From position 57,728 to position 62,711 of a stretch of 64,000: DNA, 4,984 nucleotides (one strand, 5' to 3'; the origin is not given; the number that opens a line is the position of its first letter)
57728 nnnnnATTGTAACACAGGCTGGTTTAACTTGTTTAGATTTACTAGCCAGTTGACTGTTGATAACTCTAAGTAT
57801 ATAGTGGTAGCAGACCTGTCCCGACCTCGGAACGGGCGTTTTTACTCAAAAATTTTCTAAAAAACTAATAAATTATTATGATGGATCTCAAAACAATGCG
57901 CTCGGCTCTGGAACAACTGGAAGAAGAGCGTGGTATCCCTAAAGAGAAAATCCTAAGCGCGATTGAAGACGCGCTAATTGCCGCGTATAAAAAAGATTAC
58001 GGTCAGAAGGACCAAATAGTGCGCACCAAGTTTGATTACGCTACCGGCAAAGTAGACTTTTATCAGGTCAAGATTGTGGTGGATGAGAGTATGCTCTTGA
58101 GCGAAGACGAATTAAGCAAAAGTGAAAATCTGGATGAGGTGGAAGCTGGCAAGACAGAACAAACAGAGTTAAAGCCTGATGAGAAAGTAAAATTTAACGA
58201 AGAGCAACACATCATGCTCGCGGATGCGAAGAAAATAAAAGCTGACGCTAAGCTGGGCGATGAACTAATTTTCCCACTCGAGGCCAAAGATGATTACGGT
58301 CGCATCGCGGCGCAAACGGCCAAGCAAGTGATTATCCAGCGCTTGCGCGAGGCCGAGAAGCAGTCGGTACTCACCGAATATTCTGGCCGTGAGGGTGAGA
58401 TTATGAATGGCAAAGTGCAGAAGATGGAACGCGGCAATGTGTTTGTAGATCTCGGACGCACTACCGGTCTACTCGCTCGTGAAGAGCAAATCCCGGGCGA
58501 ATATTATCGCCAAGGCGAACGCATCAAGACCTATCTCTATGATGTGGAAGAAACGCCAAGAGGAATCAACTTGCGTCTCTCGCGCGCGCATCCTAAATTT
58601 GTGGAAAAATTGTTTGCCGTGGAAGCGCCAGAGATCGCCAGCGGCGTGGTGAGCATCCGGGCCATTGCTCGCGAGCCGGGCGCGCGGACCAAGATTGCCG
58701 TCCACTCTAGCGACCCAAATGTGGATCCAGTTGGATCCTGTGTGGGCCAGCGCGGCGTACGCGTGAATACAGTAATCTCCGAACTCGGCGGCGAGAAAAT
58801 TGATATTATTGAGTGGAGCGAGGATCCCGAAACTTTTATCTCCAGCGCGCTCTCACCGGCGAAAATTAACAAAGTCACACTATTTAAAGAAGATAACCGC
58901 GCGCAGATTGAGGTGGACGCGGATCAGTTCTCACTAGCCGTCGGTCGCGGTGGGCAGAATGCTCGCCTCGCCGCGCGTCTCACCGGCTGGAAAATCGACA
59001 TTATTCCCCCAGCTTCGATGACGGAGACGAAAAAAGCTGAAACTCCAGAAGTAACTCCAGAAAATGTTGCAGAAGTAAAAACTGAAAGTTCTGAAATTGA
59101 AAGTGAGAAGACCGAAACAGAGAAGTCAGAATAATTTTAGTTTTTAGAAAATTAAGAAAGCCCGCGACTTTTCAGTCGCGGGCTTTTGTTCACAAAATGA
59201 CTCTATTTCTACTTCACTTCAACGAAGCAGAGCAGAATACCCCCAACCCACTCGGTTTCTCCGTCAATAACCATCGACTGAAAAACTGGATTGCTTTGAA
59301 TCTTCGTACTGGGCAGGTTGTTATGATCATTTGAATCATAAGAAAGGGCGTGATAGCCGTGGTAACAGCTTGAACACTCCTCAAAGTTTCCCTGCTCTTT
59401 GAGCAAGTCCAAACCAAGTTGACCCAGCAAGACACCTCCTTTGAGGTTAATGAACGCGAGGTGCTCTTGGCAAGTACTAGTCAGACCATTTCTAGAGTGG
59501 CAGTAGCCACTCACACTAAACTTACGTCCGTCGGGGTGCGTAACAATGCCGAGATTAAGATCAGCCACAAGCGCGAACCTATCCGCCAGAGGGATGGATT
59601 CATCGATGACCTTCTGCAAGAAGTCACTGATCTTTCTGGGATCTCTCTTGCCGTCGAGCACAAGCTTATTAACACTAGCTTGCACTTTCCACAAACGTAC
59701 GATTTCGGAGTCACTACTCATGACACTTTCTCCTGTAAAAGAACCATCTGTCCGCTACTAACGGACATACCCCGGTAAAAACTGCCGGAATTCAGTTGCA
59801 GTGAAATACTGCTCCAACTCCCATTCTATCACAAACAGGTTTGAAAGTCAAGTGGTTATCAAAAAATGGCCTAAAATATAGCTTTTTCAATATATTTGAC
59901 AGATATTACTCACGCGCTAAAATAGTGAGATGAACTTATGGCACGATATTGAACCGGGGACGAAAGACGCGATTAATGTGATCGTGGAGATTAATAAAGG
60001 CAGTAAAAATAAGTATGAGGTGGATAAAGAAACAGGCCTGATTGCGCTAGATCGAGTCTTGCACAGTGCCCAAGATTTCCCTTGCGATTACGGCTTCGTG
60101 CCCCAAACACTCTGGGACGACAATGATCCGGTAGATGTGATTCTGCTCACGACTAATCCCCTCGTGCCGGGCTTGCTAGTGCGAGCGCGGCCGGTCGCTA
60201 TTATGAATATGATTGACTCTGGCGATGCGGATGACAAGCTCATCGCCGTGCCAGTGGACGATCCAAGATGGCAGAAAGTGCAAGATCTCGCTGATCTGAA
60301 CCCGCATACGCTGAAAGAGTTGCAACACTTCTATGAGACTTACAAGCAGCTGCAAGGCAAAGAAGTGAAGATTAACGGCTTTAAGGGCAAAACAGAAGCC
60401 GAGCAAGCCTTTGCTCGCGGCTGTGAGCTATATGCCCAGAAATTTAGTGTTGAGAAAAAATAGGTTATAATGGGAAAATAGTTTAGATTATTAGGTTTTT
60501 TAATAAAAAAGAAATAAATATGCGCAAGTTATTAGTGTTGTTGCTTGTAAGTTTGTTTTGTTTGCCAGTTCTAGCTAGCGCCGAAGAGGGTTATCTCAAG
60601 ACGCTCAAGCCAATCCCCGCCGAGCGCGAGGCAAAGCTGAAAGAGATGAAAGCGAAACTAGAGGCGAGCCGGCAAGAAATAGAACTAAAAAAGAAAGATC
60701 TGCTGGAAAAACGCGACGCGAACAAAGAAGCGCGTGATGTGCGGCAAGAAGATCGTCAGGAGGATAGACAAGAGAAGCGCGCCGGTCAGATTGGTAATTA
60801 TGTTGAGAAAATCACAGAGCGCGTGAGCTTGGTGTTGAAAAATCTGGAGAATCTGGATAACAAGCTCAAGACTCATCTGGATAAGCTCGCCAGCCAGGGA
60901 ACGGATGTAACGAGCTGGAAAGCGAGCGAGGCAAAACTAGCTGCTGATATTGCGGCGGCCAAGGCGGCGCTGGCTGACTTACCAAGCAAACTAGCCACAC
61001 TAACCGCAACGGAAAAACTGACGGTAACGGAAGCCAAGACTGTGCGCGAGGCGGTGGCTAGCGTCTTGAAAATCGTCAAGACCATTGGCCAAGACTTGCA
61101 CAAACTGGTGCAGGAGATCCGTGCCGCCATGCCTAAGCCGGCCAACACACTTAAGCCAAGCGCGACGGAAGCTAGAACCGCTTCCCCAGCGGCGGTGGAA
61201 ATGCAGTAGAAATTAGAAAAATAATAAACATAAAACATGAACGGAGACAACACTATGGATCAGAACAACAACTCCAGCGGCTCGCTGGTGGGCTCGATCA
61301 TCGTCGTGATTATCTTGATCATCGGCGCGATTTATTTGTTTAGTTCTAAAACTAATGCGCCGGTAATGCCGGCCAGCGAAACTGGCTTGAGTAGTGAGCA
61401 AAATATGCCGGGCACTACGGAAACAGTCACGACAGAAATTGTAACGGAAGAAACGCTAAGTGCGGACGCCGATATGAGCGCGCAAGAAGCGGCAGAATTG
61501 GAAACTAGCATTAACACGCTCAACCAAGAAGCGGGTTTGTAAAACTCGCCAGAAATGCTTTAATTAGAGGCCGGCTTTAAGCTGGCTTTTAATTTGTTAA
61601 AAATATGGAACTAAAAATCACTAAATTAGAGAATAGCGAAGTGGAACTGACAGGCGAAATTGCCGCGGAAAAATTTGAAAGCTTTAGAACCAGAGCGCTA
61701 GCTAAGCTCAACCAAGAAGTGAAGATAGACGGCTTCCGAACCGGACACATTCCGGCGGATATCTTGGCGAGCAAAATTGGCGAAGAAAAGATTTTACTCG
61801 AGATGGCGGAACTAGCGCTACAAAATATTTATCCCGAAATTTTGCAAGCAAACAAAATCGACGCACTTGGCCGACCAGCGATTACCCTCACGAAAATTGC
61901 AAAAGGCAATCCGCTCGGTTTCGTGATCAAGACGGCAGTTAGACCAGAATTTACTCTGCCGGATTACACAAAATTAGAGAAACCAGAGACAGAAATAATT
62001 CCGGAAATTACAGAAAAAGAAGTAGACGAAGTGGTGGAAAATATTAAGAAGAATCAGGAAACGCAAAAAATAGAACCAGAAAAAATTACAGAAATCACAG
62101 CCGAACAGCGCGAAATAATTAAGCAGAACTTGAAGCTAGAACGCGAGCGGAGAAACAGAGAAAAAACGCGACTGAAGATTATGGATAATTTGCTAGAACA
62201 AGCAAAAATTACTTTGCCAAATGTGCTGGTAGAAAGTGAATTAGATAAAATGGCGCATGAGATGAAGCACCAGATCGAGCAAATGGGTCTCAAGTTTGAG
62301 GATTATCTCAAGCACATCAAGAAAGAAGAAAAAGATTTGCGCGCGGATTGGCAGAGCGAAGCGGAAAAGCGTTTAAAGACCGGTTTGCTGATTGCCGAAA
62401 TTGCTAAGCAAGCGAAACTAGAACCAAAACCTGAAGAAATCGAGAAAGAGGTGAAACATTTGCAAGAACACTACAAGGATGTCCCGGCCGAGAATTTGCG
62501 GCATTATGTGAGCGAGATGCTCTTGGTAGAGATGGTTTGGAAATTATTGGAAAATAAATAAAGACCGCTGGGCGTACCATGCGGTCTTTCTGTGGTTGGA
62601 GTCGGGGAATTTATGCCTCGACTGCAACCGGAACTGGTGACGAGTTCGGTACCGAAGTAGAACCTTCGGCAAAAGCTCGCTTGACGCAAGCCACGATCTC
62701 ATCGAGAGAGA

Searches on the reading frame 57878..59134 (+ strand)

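Call 12: search_protein_families(library=pfam, proteins=[window:57878-59134:+], max_evalue=0.01)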
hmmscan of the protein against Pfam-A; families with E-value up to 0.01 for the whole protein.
window:57878-59134:+ (418 aa): 6 families
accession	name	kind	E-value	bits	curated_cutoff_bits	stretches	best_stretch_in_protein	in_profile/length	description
PF08529.16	NusA_N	-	6.4e-31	107.5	23.8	1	9-162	4-119/119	NusA N-terminal domain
PF13184.12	KH_5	-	6.5e-31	106.7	27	1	267-334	1-68/69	NusA-like KH domain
PF00575.29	S1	-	2.2e-08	34.8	22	1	172-233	4-72/74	S1 RNA binding domain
PF10246.15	MRP-S35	-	0.00017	21.9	25.1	1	161-228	12-79/105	Mitochondrial ribosomal protein MRP-S35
PF00013.35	KH_1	-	0.00076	19.6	21.5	0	343-380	3-41/66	KH domain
PF23095.1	KH_NusA_C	-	0.0082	16.6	34.2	0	345-375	4-34/59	Transcription termination/antitermination protein NusA, KH domain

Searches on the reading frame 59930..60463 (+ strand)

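Call 12: search_protein_families(library=pfam, proteins=[window:59930-60463:+], max_evalue=0.01)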
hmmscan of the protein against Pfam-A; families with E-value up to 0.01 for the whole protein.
window:59930-60463:+ (177 aa): 1 family
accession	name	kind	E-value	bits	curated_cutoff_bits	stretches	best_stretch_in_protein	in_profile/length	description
PF00719.24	Pyrophosphatase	-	4.3e-56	189.4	23.5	1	17-168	1-152/153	Inorganic pyrophosphatase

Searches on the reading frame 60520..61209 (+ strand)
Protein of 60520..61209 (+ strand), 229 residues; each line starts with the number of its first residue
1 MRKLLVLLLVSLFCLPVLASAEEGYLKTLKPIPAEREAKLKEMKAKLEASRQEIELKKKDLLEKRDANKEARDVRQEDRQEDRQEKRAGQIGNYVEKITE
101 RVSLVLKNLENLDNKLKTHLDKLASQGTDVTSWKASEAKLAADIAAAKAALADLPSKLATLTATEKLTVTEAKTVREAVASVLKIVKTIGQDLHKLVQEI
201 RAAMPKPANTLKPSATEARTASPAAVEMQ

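Call 12: search_protein_families(library=pfam, proteins=[window:60520-61209:+], max_evalue=0.01)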
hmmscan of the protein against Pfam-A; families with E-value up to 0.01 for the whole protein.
window:60520-61209:+ (229 aa): 1 family
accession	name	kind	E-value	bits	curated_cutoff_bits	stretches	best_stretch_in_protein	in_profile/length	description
PF04513.17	Baculo_PEP_C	-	0.0072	16.8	38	0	88-163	44-120/140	Baculovirus polyhedron envelope protein, PEP, C terminus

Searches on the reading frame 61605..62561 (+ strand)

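Call 12: search_protein_families(library=pfam, proteins=[window:61605-62561:+], max_evalue=0.01)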
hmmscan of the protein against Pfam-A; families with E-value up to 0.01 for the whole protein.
window:61605-62561:+ (318 aa): 2 families
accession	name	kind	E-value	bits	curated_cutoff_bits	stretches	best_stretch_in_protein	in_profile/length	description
PF05697.18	Trigger_N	-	9.2e-32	110.8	22.2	1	1-147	1-144/144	Bacterial trigger factor protein (TF)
PF05698.19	Trigger_C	-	2.2e-28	99.7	22.7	1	167-318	4-155/162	Bacterial trigger factor protein (TF) C-terminus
